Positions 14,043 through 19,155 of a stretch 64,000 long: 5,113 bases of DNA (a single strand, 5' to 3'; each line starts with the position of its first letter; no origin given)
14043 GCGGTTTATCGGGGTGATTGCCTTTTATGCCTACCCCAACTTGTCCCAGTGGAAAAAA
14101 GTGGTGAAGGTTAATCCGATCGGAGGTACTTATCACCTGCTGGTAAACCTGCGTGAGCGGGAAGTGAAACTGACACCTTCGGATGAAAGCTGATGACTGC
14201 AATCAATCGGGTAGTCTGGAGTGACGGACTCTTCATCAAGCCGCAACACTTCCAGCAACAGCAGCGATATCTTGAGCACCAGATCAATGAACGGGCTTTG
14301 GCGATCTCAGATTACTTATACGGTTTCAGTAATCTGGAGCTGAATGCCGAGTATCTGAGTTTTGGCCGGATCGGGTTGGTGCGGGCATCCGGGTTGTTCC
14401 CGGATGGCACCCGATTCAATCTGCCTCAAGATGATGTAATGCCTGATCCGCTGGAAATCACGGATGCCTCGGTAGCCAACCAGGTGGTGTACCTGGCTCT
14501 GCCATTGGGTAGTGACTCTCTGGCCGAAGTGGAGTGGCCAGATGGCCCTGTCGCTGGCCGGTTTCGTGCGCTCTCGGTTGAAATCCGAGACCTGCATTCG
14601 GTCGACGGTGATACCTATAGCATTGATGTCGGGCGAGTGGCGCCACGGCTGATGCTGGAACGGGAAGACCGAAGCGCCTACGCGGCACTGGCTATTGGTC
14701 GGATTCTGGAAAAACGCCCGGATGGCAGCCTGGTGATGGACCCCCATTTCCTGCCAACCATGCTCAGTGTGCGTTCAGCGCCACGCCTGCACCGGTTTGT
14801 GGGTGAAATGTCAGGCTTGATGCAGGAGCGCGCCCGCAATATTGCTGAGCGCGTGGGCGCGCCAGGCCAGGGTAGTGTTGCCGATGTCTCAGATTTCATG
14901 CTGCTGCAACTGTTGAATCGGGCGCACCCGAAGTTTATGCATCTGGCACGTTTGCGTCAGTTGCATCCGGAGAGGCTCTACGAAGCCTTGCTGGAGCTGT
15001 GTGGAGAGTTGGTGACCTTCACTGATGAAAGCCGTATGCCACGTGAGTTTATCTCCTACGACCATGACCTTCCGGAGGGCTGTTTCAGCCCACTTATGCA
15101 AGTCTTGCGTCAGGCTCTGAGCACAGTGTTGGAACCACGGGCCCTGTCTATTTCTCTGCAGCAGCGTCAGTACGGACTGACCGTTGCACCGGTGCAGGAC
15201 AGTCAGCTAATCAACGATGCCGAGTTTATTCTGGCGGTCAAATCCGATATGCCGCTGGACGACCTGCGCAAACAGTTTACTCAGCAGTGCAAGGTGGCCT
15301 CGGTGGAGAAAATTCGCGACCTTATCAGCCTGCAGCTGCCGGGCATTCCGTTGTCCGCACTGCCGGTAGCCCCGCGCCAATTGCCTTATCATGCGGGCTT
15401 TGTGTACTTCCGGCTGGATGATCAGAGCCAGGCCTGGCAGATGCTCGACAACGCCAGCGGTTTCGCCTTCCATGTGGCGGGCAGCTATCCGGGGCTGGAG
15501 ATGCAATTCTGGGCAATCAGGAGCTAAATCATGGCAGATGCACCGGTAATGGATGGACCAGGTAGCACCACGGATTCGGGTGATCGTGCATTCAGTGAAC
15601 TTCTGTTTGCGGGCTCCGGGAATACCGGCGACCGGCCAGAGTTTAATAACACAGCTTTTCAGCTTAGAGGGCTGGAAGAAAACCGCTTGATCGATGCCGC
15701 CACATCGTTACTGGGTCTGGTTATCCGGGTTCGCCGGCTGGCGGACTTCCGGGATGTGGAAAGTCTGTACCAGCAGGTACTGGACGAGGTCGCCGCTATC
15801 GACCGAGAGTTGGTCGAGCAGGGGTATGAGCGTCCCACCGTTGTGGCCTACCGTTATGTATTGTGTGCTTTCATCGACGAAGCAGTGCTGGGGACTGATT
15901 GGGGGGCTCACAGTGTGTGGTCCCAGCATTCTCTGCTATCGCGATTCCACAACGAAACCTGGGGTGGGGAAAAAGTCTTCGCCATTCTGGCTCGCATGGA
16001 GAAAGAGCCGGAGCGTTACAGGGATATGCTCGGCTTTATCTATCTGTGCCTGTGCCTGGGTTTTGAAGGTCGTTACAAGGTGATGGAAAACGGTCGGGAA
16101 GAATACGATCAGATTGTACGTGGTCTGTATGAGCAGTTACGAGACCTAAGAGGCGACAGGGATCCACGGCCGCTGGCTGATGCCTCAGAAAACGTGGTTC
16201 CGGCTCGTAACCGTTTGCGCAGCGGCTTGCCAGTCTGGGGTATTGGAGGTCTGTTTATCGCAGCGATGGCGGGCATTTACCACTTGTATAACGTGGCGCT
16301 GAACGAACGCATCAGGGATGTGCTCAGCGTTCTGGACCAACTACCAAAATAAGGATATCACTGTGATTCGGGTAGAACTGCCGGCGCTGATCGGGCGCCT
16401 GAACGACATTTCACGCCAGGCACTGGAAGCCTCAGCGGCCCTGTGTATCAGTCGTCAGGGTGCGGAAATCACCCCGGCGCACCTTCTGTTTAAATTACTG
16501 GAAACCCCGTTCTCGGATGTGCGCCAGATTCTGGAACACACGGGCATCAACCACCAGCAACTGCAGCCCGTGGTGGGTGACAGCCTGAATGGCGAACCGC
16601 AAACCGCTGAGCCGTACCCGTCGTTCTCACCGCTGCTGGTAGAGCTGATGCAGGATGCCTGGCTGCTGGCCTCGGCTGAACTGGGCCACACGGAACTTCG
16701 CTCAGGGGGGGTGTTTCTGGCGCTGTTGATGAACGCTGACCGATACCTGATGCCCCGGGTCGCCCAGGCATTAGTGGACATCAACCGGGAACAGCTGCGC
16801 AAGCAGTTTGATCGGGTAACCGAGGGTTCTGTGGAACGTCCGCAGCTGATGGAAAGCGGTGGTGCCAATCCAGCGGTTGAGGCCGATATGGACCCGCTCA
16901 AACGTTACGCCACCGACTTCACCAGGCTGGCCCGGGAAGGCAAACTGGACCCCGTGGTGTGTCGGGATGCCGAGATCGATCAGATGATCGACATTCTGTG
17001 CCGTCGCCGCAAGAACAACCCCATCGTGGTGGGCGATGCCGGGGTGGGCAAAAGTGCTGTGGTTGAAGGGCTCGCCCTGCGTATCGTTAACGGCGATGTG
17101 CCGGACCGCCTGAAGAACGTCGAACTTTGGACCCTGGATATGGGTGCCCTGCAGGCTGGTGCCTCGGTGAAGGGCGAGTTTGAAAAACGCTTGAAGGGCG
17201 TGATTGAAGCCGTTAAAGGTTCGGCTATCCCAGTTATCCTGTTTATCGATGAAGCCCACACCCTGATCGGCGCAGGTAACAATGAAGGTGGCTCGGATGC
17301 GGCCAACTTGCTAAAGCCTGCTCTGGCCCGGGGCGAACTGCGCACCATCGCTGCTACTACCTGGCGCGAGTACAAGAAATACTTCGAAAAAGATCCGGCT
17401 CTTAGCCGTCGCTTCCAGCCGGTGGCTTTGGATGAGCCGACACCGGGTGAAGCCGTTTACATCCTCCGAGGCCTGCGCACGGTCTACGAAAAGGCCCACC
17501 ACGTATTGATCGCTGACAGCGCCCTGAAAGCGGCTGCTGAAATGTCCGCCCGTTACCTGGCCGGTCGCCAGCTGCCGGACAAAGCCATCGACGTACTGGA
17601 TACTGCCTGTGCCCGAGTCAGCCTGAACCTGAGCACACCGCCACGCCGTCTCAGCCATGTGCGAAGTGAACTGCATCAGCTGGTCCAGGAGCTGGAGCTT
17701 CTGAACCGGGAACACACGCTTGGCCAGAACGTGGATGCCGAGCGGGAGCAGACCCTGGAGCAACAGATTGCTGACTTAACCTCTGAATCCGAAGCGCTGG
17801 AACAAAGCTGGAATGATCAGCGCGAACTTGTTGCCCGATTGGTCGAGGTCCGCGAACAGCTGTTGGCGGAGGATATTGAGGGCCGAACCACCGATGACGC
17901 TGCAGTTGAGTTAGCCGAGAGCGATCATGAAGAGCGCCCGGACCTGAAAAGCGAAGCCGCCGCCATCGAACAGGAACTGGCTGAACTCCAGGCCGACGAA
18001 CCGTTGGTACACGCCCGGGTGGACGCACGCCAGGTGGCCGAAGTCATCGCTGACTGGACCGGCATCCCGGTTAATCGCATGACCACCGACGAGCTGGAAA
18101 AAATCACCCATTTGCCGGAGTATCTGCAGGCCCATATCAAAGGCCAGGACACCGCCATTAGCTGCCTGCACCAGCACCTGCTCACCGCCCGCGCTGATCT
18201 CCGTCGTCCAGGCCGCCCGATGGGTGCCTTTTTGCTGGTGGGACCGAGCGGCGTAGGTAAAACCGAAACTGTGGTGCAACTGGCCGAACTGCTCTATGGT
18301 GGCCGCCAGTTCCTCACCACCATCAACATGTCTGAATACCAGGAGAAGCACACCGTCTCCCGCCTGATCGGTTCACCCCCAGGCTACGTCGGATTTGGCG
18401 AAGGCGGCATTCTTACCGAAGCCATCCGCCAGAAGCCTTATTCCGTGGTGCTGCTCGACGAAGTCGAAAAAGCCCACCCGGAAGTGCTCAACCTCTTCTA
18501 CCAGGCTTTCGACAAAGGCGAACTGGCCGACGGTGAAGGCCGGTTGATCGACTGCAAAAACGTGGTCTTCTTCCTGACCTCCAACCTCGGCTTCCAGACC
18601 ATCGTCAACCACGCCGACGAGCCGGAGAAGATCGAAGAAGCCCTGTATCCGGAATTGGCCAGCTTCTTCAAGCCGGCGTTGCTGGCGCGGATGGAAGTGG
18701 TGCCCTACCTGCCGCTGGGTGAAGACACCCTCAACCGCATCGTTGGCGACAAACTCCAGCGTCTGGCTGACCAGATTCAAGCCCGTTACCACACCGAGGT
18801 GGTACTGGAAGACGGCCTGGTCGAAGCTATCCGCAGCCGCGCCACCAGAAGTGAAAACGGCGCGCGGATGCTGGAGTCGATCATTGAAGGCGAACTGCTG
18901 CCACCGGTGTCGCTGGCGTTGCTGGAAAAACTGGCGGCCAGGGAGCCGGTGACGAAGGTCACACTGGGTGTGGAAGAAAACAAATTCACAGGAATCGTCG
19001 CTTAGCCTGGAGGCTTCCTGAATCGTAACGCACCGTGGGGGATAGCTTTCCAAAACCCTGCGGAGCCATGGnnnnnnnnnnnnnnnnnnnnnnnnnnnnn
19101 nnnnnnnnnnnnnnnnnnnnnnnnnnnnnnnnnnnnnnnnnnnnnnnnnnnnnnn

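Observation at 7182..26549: Complete T6SS structural core in exact Vibrio cholerae large-cluster order, but with no spike or tube genes in cis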

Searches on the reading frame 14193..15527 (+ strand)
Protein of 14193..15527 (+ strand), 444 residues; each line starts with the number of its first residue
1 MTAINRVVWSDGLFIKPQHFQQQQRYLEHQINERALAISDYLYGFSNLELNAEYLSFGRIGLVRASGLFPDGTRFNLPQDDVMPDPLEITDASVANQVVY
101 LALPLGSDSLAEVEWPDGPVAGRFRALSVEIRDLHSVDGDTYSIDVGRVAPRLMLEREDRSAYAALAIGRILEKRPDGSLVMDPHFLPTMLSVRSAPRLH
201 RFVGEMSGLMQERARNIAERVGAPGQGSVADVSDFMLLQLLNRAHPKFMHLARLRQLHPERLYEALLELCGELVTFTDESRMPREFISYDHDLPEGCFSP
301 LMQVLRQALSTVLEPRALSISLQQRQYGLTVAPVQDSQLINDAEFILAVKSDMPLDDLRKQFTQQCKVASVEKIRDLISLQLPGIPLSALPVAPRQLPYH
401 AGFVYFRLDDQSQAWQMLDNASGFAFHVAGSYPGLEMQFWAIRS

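Call 3: search_protein_families(library=pfam, proteins=[window:14193-15527:+])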
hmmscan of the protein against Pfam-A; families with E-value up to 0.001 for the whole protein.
window:14193-15527:+ (444 aa): 1 family
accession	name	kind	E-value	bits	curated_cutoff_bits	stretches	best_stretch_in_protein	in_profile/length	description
PF05936.17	T6SS_VasE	-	1.5e-158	528.5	23.4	1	19-442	1-429/429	Bacterial Type VI secretion, VC_A0110, EvfL, ImpJ, VasE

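Call 62: search_protein_families(library=ncbifam, max_evalue=1e-10, proteins=[window:14193-15527:+])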
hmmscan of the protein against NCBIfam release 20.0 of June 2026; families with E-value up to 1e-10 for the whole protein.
window:14193-15527:+ (444 aa): 1 family
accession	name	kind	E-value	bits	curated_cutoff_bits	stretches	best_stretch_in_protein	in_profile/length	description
TIGR03353.2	VI_chp_4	equivalog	1.5e-150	502.1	100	1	5-442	1-429/429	type VI secretion system baseplate subunit TssK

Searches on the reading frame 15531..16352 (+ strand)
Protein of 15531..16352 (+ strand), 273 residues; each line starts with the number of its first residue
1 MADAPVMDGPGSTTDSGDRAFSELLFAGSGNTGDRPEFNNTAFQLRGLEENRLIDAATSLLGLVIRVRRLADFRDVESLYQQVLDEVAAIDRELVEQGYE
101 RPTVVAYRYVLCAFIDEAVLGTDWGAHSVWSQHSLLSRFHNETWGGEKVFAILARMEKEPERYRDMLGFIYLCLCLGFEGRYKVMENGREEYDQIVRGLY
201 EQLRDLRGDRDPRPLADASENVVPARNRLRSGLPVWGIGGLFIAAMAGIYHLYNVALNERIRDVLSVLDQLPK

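Call 3: search_protein_families(library=pfam, proteins=[window:15531-16352:+])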
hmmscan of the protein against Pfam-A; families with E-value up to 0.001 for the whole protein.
window:15531-16352:+ (273 aa): 1 family
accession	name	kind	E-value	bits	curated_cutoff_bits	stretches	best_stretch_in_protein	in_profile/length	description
PF09850.14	DotU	-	6.6e-68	228.8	27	1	53-255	2-204/205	Type VI secretion system protein DotU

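Call 62: search_protein_families(library=ncbifam, max_evalue=1e-10, proteins=[window:15531-16352:+])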
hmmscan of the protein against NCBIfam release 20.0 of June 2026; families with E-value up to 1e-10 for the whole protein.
window:15531-16352:+ (273 aa): 7 families
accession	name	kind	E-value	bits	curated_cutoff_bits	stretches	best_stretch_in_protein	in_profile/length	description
TIGR03349.1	IV_VI_DotU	subfamily_domain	1.2e-67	227.8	89.95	1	51-261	1-210/211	DotU/TssL family secretion system protein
NF005444.0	PRK07033.1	equivalog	1.1e-59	202.6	520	1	39-271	35-266/438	DotU family type VI secretion system protein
NF038228.1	IcmH_DotU_IVB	equivalog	4.5e-42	144.2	50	1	49-266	37-251/258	type IVB secretion system protein IcmH/DotU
NF005999.0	PRK08126.1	subfamily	1e-40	139.9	571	1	50-264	61-274/432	hypothetical protein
NF038239.1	T6SS_TssL_short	exception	5.7e-21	74.9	180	1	63-258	12-202/207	type VI secretion system protein TssL, short form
NF005445.0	PRK07034.1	equivalog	2.5e-18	66.1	703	1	45-199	136-286/536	hypothetical protein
NF011283.0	PRK14693.1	equivalog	8.6e-15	54.2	686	1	82-231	146-291/552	hypothetical protein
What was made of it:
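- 15531..16352 (+): tssL/DotU, membrane complex subunit. PF09850 (call 3); TIGR03349 228 bits (call 62)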

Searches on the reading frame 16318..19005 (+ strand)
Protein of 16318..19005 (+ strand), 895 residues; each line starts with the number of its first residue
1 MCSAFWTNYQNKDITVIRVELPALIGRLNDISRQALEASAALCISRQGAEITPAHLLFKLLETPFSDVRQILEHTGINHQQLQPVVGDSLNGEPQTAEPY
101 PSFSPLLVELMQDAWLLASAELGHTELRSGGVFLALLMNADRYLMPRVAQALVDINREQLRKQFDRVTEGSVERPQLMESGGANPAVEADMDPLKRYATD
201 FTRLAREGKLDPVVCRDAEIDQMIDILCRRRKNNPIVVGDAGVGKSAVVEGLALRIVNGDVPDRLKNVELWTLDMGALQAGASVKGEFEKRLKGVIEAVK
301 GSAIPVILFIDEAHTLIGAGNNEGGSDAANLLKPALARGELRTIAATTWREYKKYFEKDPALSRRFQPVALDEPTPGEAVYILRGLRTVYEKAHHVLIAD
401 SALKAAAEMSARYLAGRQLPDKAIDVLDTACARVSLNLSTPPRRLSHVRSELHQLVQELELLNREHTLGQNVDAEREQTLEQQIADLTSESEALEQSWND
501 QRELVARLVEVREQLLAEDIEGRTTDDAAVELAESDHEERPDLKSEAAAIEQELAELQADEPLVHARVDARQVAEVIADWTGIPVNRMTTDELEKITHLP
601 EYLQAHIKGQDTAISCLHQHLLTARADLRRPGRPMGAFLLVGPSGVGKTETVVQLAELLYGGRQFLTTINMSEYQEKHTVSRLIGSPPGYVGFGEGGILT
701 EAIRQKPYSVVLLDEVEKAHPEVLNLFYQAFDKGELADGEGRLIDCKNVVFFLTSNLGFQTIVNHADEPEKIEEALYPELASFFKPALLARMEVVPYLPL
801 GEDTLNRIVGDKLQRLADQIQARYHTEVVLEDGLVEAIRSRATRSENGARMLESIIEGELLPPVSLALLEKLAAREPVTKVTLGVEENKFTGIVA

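Call 3: search_protein_families(library=pfam, proteins=[window:16318-19005:+])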
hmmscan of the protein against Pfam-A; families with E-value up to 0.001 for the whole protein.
window:16318-19005:+ (895 aa): 10 families
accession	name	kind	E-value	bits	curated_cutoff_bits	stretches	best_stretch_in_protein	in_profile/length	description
PF07724.20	AAA_2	-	2e-52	178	27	1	633-794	1-165/166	AAA domain (Cdc48 subfamily)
PF17871.7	AAA_lid_9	-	1.4e-28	99.3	22.8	1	378-470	4-94/104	AAA lid domain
PF00004.35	AAA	-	6.4e-18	65.9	21.2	2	236-367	2-124/131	ATPase family associated with various cellular activities (AAA)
PF07728.20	AAA_5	-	3e-14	53.6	22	1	638-756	2-122/139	AAA domain (dynein-related subfamily)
PF13191.12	AAA_16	-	8.4e-13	49.6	32.6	1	213-256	2-48/167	AAA ATPase domain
PF10431.15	ClpB_D2-small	-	4.6e-11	43.1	21.9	1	800-874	1-74/81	C-terminal, D2-small domain, of ClpB protein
PF13401.12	AAA_22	-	2.1e-08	35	27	0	636-732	6-109/130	AAA domain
PF12775.13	AAA_7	-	2.4e-07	30.9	25.8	0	637-685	35-83/181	P-loop containing dynein motor region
PF05621.17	TniB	-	7.9e-07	29.1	22.4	0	226-372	29-185/189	Bacterial TniB protein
PF05729.18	NACHT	-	0.00022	21.6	26.7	0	236-263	4-31/167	NACHT domain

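Call 62: search_protein_families(library=ncbifam, max_evalue=1e-10, proteins=[window:16318-19005:+])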
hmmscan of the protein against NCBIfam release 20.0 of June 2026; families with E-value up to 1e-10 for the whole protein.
window:16318-19005:+ (895 aa): 7 families
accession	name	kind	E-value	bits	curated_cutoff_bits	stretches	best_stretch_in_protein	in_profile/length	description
TIGR03345.1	VI_ClpV1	equivalog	0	1175.7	884.95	1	28-883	1-850/852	type VI secretion system ATPase TssH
TIGR03346.1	chaperone_ClpB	equivalog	3.1e-231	770.2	1232.1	1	32-889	5-849/853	ATP-dependent chaperone ClpB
TIGR02639.1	ClpA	equivalog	4e-184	613.8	993.15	2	33-463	6-436/734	ATP-dependent Clp protease ATP-binding subunit ClpA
NF008118.0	PRK10865.1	equivalog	1.8e-179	598.5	1417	1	27-889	5-852/857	ATP-dependent chaperone ClpB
NF033606.1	heat_AAA_ClpK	exception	1.2e-167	559.6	1900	2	24-494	108-565/949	heat shock survival AAA family ATPase ClpK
NF033607.0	disagg_AAA_ClpG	exception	6e-160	534.1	1900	2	49-536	110-579/932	AAA family protein disaggregase ClpG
NF008263.0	PRK11034.1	equivalog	1.2e-139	466.5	1350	2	190-437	165-412/758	ATP-dependent Clp protease ATP-binding subunit ClpA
